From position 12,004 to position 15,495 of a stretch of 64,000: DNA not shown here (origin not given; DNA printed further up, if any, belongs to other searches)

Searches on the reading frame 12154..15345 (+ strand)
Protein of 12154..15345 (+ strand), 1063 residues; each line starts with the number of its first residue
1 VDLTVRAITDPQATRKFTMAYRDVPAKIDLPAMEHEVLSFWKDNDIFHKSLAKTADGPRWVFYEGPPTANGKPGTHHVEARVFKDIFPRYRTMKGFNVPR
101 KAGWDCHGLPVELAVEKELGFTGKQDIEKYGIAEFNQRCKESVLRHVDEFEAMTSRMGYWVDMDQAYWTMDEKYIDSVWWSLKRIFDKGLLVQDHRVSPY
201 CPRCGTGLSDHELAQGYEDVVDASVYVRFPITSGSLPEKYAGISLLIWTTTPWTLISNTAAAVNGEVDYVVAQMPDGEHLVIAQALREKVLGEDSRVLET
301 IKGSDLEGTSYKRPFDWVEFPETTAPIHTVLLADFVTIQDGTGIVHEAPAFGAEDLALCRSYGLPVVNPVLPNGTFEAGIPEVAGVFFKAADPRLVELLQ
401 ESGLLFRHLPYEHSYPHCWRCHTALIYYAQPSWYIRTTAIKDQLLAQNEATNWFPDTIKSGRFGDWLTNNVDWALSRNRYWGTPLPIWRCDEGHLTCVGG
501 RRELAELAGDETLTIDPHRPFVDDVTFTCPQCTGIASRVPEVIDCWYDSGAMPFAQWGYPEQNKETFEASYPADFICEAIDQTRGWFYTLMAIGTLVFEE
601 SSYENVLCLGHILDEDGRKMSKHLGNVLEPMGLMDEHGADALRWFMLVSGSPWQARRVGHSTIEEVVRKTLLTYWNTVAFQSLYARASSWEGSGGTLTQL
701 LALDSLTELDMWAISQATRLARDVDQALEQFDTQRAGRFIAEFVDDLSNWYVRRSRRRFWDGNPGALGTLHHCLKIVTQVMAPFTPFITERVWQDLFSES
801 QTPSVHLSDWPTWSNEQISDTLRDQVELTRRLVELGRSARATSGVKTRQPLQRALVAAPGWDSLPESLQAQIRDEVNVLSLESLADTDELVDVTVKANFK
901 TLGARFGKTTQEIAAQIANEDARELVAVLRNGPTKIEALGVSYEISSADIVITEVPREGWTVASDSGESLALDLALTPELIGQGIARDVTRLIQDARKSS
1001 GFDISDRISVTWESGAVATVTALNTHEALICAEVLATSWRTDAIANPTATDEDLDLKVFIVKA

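Call 61: search_protein_families(library=pfam, proteins=[window:12154-15345:+], max_evalue=0.00001)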
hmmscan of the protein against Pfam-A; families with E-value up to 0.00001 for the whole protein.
window:12154-15345:+ (1063 aa): 4 families
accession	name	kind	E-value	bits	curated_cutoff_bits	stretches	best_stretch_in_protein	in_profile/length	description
PF00133.28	tRNA-synt_1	-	2.6e-119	399.1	22.7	1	37-649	2-405/414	tRNA synthetases class I (I, L, M and V)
PF19302.4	DUF5915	-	2.6e-39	135.2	27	1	871-1047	3-178/195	Domain of unknown function (DUF5915)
PF08264.19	Anticodon_1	-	1.6e-29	103.1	25.1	1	710-853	1-146/148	Anticodon-binding domain of tRNA ligase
PF09334.17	tRNA-synt_1g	-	1.1e-11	44.6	20.1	0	69-205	10-143/391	tRNA synthetases class I (M)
